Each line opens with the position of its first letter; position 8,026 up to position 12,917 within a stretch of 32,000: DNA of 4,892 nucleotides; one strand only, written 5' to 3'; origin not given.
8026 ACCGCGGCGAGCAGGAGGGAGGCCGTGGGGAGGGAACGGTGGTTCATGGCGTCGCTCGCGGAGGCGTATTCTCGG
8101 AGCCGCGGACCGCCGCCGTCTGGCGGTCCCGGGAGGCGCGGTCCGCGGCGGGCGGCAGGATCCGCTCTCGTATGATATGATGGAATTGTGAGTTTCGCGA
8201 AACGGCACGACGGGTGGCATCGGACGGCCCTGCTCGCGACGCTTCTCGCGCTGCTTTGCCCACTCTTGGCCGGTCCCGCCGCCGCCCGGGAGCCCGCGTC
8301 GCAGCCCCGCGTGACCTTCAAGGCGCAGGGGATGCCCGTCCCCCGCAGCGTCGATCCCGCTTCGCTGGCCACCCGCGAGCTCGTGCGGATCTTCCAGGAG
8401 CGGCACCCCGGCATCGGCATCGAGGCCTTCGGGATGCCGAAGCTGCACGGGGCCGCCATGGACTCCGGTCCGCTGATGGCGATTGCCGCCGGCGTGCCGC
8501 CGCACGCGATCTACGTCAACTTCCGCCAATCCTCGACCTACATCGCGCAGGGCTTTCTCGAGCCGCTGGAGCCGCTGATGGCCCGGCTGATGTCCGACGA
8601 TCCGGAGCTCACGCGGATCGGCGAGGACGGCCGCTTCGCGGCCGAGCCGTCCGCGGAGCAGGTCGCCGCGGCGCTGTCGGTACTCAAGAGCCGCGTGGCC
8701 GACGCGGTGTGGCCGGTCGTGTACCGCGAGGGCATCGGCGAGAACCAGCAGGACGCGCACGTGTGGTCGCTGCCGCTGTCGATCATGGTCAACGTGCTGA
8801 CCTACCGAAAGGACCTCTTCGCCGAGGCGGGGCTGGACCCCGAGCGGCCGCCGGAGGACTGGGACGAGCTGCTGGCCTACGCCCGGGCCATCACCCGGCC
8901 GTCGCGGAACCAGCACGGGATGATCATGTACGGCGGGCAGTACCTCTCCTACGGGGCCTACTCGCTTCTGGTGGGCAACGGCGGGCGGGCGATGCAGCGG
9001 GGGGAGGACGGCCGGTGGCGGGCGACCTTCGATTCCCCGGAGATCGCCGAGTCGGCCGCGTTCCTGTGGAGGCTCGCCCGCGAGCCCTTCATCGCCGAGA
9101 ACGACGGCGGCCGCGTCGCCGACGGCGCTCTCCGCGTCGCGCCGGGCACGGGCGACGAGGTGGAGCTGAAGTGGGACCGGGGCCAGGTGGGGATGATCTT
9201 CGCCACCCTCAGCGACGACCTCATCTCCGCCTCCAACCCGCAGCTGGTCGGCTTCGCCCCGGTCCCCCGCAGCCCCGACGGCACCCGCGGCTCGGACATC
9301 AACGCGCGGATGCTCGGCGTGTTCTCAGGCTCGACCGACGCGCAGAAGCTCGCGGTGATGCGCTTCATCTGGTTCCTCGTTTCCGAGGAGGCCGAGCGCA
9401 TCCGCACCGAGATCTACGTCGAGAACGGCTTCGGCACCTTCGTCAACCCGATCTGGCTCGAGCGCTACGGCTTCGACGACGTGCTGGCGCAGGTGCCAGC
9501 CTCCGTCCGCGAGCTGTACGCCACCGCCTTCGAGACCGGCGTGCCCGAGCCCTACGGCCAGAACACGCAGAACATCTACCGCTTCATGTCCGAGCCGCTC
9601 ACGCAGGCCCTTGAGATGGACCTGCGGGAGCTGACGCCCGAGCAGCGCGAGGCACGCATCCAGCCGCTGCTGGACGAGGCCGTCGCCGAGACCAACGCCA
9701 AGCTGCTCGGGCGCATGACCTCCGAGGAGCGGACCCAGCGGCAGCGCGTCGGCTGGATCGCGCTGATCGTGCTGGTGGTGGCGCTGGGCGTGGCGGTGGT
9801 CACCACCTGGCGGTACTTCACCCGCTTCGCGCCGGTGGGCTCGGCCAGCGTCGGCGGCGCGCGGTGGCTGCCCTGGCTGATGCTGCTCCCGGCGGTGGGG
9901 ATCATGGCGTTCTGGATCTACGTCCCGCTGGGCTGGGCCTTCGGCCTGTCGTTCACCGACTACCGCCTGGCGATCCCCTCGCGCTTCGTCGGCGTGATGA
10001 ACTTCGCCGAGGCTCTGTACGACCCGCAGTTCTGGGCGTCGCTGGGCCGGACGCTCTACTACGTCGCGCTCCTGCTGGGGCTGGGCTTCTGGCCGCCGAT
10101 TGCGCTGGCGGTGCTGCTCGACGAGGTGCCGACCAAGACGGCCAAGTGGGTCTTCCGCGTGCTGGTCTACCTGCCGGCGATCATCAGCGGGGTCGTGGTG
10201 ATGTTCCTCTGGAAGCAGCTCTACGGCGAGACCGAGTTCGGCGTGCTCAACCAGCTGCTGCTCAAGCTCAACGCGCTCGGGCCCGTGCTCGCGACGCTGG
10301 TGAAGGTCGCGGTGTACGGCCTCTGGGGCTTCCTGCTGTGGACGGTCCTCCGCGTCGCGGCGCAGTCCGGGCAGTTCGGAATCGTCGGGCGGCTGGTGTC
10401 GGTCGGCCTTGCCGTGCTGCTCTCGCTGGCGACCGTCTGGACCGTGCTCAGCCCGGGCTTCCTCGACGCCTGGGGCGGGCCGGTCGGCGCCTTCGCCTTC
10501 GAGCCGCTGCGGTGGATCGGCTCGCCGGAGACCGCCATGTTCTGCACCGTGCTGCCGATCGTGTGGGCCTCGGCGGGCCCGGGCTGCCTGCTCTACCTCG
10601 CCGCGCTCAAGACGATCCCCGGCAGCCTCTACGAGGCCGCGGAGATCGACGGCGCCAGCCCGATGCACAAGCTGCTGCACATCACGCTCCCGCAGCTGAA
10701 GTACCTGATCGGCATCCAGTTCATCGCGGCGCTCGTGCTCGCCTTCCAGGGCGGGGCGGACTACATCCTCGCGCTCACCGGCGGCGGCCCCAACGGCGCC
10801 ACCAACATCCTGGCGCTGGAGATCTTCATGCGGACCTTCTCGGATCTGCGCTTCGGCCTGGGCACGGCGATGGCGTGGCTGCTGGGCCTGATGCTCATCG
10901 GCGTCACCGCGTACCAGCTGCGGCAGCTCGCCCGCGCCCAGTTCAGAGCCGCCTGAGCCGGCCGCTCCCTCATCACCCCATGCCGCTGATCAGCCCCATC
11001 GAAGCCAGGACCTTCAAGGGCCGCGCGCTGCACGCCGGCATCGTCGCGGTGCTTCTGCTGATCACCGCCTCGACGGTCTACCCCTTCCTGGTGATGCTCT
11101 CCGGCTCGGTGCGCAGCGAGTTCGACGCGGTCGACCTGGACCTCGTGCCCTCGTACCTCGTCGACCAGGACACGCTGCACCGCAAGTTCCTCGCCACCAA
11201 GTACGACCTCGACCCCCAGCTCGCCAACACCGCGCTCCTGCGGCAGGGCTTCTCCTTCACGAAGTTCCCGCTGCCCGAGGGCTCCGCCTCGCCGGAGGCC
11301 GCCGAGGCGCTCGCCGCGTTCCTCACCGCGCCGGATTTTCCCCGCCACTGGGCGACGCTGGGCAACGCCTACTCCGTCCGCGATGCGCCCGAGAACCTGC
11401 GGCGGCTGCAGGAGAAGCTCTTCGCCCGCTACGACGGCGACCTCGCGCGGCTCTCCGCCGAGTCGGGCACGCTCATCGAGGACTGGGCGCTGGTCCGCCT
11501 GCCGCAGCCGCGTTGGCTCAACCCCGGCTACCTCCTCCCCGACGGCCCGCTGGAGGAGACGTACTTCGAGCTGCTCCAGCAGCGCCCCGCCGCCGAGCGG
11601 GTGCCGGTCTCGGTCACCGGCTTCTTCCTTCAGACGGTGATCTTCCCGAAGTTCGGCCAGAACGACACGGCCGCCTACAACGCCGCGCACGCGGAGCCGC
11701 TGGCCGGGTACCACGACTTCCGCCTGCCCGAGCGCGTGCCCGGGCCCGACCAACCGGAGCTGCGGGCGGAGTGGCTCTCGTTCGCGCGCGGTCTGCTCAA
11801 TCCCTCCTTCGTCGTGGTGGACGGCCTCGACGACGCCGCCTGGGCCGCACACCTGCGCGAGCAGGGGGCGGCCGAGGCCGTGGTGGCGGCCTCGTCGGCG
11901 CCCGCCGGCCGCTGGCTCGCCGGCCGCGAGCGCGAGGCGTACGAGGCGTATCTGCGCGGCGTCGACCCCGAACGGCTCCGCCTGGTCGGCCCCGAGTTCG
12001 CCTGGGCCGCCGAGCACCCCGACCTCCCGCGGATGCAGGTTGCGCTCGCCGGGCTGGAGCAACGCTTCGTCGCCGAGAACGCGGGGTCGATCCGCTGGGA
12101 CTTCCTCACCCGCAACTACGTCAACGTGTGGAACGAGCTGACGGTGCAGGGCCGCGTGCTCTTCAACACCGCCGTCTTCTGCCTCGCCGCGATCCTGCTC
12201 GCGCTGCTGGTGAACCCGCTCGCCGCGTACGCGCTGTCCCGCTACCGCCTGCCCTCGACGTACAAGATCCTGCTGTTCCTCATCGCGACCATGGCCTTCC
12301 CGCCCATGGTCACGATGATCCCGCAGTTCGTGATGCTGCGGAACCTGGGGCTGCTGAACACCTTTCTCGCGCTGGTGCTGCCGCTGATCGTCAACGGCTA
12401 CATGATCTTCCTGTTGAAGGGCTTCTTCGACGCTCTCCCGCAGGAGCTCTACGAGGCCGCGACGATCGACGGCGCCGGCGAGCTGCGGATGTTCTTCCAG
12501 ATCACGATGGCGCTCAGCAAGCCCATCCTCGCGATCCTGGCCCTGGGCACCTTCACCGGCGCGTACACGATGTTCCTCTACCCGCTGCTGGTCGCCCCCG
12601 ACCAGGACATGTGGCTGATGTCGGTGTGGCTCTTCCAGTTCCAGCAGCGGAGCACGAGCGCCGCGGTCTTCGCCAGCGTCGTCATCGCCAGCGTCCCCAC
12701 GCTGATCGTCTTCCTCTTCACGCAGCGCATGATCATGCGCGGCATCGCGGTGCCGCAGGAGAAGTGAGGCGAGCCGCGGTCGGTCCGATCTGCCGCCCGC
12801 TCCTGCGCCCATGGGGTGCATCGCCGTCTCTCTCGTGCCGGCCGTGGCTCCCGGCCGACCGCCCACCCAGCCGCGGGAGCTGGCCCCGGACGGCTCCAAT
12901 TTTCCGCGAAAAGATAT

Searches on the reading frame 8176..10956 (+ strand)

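Call 24: search_protein_families(library=pfam, proteins=[window:8176-10956:+])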
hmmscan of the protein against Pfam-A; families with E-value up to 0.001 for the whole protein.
window:8176-10956:+ (926 aa): 3 families
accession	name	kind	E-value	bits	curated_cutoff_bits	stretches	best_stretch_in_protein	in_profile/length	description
PF01547.30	SBP_bac_1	-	1.5e-19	71.6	26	1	165-406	68-305/307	Bacterial extracellular solute-binding protein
PF13416.11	SBP_bac_8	-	7.9e-09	36.1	27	1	70-408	3-250/279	Bacterial extracellular solute-binding protein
PF00528.27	BPD_transp_1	-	2.1e-06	28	26.4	1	736-913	15-177/184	Binding-protein-dependent transport system inner membrane component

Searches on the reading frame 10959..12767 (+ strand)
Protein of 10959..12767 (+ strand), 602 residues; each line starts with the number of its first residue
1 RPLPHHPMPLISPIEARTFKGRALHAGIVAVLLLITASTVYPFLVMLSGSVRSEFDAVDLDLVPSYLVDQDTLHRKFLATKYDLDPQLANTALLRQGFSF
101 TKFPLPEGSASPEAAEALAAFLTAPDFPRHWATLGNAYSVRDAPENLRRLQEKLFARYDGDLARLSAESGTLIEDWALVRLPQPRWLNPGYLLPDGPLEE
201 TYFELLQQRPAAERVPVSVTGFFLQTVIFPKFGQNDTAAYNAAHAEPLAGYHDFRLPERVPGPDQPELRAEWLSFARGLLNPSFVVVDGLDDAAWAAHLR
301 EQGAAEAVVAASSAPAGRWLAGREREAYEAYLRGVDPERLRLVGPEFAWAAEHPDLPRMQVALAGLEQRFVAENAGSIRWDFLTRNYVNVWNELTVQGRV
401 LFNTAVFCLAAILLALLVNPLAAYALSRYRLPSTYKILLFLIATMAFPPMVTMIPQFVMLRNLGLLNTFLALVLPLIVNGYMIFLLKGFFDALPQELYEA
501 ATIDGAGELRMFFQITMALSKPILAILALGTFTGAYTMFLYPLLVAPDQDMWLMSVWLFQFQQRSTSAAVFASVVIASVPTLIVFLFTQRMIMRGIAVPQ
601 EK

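Call 24: search_protein_families(library=pfam, proteins=[window:10959-12767:+])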
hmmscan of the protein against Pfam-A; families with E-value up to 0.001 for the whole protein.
window:10959-12767:+ (602 aa): 1 family
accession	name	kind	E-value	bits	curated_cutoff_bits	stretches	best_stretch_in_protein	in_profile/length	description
PF00528.27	BPD_transp_1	-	6.8e-12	45.9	26.4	1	426-591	9-177/184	Binding-protein-dependent transport system inner membrane component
